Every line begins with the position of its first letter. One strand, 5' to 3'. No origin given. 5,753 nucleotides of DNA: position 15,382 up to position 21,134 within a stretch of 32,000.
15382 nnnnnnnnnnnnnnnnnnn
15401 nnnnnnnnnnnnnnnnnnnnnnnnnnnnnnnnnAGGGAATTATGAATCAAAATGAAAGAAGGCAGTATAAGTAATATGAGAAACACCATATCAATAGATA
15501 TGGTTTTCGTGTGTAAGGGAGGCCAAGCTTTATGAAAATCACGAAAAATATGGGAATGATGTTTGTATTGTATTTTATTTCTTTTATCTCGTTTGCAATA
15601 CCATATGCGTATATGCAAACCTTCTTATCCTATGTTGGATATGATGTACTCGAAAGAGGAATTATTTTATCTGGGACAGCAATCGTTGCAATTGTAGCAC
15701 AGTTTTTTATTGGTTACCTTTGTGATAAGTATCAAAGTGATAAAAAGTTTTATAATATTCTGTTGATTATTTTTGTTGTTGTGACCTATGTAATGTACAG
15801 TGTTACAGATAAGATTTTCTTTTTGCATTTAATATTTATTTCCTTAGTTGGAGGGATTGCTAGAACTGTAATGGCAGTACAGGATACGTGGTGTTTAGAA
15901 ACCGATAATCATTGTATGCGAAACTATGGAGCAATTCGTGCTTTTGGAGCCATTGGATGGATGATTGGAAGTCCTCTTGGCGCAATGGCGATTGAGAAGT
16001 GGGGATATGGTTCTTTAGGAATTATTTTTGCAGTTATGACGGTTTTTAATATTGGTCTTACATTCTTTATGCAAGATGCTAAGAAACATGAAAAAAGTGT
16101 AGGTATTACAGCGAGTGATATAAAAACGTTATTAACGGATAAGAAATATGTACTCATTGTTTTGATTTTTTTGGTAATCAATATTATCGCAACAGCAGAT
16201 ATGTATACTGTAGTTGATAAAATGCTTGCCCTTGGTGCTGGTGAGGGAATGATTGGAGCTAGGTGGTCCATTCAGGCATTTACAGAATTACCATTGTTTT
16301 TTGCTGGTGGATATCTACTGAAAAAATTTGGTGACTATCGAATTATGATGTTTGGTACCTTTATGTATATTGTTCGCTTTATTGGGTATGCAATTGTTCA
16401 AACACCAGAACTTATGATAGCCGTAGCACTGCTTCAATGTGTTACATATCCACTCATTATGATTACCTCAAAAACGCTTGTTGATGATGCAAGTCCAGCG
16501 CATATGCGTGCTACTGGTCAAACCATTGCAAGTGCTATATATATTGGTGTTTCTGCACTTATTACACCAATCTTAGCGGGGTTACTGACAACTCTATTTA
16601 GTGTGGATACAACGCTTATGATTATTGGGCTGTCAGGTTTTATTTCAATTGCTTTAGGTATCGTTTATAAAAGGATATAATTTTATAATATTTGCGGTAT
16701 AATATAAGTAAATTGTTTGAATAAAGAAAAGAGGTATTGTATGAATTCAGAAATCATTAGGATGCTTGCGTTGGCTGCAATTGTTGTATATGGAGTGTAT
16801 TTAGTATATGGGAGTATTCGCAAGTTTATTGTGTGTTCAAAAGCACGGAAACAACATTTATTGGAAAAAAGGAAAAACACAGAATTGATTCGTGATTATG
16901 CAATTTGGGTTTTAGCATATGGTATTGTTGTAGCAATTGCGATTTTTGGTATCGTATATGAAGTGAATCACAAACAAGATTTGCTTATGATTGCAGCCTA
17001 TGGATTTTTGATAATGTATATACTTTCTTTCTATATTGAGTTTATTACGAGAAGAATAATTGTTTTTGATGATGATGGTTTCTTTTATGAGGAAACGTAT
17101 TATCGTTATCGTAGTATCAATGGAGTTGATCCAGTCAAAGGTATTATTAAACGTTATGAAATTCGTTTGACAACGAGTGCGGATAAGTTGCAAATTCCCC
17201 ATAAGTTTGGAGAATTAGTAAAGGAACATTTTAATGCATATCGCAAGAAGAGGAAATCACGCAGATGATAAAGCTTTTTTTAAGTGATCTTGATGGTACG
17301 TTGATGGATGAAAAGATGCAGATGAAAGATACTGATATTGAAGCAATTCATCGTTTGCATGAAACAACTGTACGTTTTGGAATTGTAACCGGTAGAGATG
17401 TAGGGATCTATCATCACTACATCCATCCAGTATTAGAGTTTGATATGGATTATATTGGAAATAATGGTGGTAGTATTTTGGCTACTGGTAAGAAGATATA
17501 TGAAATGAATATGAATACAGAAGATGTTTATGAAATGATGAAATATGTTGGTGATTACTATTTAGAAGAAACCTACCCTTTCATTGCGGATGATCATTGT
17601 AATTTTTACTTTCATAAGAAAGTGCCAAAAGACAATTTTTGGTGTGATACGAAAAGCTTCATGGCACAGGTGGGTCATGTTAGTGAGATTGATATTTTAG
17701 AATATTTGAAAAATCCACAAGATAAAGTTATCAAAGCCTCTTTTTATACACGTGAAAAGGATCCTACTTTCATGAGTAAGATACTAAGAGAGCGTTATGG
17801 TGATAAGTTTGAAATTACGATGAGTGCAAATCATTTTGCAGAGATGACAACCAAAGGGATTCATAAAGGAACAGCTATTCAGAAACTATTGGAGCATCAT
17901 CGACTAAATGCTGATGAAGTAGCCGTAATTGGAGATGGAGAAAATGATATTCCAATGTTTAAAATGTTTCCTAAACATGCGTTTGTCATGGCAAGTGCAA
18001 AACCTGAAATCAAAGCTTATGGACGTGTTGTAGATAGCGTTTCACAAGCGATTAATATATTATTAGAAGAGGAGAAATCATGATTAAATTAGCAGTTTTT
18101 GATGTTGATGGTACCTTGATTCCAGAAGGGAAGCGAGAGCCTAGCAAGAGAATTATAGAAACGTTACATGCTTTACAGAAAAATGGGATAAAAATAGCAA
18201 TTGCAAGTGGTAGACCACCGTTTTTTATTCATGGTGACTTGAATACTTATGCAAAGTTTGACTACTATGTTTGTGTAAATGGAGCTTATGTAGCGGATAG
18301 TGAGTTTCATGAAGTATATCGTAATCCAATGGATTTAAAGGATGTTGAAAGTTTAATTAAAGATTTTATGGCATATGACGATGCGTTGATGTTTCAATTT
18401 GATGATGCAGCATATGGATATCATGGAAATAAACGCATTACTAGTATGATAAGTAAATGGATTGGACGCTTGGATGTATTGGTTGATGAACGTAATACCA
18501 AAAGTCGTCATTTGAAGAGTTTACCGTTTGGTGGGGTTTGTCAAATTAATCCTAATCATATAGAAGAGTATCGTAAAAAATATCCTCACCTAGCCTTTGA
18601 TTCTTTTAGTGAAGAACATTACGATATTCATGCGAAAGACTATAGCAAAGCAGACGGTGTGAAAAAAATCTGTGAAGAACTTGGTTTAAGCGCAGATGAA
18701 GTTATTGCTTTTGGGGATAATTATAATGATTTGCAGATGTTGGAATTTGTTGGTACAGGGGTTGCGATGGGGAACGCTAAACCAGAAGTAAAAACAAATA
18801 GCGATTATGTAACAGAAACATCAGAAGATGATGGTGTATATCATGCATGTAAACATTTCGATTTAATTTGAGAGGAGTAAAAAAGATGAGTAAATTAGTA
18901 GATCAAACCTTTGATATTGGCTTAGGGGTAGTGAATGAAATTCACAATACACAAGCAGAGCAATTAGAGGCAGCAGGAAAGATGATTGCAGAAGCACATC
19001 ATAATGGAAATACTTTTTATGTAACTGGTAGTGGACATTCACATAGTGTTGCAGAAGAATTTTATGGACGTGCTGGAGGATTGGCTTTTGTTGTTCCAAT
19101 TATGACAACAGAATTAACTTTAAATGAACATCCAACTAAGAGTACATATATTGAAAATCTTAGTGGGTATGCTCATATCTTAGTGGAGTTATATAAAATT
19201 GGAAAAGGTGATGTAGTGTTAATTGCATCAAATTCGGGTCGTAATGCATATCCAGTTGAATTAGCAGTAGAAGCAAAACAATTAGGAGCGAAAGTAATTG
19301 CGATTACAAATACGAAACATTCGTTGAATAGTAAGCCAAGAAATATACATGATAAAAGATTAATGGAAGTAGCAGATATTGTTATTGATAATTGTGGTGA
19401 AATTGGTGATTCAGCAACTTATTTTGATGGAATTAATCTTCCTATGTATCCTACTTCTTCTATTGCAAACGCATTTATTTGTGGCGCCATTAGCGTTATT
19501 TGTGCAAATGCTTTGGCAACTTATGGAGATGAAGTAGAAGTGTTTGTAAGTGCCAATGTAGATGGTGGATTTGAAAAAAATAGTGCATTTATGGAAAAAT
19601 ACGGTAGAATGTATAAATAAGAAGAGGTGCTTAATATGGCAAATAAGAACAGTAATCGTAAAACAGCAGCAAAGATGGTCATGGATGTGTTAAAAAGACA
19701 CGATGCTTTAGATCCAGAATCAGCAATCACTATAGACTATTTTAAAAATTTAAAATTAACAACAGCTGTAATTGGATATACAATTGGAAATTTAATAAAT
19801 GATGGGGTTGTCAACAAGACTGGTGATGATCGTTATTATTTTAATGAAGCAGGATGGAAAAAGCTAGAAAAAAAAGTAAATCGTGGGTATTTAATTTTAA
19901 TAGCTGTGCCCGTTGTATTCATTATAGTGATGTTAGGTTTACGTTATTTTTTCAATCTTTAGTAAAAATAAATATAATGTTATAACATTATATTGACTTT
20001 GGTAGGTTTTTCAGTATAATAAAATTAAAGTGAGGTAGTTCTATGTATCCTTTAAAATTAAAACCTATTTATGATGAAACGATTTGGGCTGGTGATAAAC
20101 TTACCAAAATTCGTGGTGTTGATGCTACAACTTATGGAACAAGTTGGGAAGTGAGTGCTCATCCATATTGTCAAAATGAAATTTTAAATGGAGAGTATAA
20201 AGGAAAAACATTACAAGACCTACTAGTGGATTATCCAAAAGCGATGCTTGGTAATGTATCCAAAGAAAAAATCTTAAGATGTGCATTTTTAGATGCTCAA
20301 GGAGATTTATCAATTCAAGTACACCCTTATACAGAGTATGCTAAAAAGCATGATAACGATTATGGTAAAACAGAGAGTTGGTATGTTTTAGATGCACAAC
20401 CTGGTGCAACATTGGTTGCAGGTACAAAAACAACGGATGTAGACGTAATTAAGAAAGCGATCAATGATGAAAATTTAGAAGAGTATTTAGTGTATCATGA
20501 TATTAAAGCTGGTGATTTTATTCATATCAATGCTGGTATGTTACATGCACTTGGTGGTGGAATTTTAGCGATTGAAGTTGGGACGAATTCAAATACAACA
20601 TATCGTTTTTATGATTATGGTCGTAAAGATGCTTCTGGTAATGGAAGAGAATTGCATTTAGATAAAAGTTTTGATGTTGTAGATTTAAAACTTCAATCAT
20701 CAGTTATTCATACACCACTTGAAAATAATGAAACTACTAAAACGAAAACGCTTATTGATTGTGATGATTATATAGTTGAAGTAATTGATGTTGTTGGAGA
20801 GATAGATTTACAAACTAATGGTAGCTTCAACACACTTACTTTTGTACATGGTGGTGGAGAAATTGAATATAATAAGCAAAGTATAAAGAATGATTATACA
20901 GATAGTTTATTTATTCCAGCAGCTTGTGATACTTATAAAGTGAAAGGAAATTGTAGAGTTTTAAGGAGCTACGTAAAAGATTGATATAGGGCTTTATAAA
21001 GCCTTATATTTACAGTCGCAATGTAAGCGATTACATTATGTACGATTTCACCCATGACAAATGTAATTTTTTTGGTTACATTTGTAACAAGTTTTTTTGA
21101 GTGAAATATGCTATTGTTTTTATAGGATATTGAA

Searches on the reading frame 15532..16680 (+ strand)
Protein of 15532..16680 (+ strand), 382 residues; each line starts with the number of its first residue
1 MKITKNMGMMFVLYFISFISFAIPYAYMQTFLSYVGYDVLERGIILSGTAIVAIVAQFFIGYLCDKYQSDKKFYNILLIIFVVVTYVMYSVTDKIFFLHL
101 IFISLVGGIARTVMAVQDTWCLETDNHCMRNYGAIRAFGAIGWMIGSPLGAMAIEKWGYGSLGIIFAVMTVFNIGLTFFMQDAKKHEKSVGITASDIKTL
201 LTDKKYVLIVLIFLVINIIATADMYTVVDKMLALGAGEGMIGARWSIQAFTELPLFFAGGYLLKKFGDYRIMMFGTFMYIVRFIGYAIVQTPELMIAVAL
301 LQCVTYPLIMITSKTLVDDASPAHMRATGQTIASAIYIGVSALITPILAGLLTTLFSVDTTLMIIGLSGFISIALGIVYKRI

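Call 5: search_protein_families(library=pfam, proteins=[window:15532-16680:+])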
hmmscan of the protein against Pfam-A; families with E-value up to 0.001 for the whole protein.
window:15532-16680:+ (382 aa): 4 families
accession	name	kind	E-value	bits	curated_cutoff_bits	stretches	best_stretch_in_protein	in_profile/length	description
PF12832.13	MFS_1_like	-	1.1e-38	133.8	25.2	1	10-360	4-369/373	MFS_1 like family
PF07690.21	MFS_1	-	1e-35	123.7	33.4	2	10-336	1-338/347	Major Facilitator Superfamily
PF03825.22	Nuc_H_symport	-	6.8e-19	68.6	25.9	1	7-362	1-371/400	Nucleoside H+ symporter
PF01306.25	LacY_symp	-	0.00048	19.5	24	1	10-368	12-388/413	LacY proton/sugar symporter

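Call 6: search_protein_families(library=ncbifam, proteins=[window:15532-16680:+])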
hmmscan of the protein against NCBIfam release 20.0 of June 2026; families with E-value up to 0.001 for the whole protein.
window:15532-16680:+ (382 aa): 9 families
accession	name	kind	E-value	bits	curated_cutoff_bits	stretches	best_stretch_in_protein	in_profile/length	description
TIGR00899.1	2A0120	subfamily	1e-20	74.2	522.3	1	11-365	3-359/375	sugar efflux transporter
NF008346.0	PRK11128.1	equivalog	1.2e-13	51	259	1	12-358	11-358/383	3-phenylpropionate MFS transporter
TIGR00889.1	2A0110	subfamily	1.4e-12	47.4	446.1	1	10-361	4-377/418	nucleoside permease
NF007077.0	PRK09528.1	subfamily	4.4e-11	42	429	1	8-370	17-394/421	galactoside permease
TIGR00880.1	2_A_01_02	superfamily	1.2e-06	28.7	131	1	260-376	19-134/141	multidrug resistance protein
TIGR00902.1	2A0127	subfamily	1.5e-06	27.6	698.9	1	12-359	11-359/388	3-phenylpropionate MFS transporter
TIGR00882.1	2A0105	subfamily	1.6e-05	24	220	1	9-367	6-382/396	oligosaccharide MFS transporter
NF011587.0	PRK15011.1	equivalog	1.8e-05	23.8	693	1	43-362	54-373/393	sugar efflux transporter SetB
TIGR00711.1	efflux_EmrB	subfamily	3.1e-05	22.9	230.2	0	259-368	57-168/485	DHA2 family efflux MFS transporter permease subunit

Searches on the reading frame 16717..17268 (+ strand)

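Call 5: search_protein_families(library=pfam, proteins=[window:16717-17268:+])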
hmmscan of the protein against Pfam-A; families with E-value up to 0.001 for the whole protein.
window:16717-17268:+ (183 aa): 1 family
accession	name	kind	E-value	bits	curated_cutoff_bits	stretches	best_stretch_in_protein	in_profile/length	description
PF06173.18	DUF986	-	7.2e-06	26.6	23.6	1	71-137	45-111/148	Protein of unknown function (DUF986)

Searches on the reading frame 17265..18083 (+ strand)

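Call 5: search_protein_families(library=pfam, proteins=[window:17265-18083:+])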
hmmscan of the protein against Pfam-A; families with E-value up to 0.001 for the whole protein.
window:17265-18083:+ (272 aa): 5 families
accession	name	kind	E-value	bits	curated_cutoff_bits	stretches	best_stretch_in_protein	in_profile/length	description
PF08282.18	Hydrolase_3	-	3.7e-43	148.5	20.9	1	6-253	2-239/255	haloacid dehalogenase-like hydrolase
PF05116.19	S6PP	-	8.2e-12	45.7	20.3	1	141-250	103-215/247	Sucrose-6F-phosphate phosphohydrolase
PF00702.32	Hydrolase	-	3.2e-09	37.9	26.4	1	165-233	123-188/191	haloacid dehalogenase-like hydrolase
PF12710.13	HAD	-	1.8e-05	25.7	27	0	193-233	141-189/189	haloacid dehalogenase-like hydrolase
PF13419.12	HAD_2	-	0.00052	20.6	23.8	0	138-229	77-165/178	Haloacid dehalogenase-like hydrolase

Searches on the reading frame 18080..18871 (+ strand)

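Call 7: search_protein_families(library=pfam, proteins=[window:18080-18871:+])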
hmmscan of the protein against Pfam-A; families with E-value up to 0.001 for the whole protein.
window:18080-18871:+ (263 aa): 6 families
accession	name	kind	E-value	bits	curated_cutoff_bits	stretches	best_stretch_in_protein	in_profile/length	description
PF08282.18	Hydrolase_3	-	4e-57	194.3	20.9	1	6-256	2-254/255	haloacid dehalogenase-like hydrolase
PF00702.32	Hydrolase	-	5.6e-14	53.4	26.4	1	184-224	152-190/191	haloacid dehalogenase-like hydrolase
PF05116.19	S6PP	-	6.2e-10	39.5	20.3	1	178-260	154-245/247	Sucrose-6F-phosphate phosphohydrolase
PF13419.12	HAD_2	-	1.3e-07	32.3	23.8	0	191-220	138-167/178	Haloacid dehalogenase-like hydrolase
PF12710.13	HAD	-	3.2e-07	31.4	27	0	190-222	155-189/189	haloacid dehalogenase-like hydrolase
PF02358.22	Trehalose_PPase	-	7.6e-05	22.4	27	0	7-81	2-79/235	Trehalose-phosphatase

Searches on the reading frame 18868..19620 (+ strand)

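Call 7: search_protein_families(library=pfam, proteins=[window:18868-19620:+])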
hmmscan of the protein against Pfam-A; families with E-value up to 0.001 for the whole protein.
window:18868-19620:+ (250 aa): 3 families
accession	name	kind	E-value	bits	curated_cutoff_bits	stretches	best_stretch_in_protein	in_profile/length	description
PF13580.11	SIS_2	-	1.7e-39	135.5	27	1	21-147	9-137/138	SIS domain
PF01380.27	SIS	-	3.5e-07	30.5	25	1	110-152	50-92/131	SIS domain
PF10740.15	DUF2529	-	2.1e-05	24.6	22.3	0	20-67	11-58/169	Domain of unknown function (DUF2529)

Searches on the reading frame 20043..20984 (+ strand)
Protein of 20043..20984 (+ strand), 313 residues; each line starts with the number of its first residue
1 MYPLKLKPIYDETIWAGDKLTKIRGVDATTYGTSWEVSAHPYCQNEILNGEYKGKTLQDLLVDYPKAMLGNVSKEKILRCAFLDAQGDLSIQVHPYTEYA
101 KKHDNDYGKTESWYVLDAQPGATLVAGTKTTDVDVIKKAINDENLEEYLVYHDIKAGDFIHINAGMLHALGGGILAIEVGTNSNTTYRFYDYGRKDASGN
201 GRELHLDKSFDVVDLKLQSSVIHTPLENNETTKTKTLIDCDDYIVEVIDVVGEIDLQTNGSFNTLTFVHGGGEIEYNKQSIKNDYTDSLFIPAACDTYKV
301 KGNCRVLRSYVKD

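Call 7: search_protein_families(library=pfam, proteins=[window:20043-20984:+])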
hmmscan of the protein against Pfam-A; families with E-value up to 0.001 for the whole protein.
window:20043-20984:+ (313 aa): 2 families
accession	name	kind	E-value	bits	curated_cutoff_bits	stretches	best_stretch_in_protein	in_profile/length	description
PF21621.3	MPI_cupin_dom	-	1.7e-12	47.6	27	1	234-311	2-79/79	Mannose-6-phosphate isomerase, cupin domain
PF20511.4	PMI_typeI_cat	-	1.6e-07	32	22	1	5-103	3-110/143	Phosphomannose isomerase type I, catalytic domain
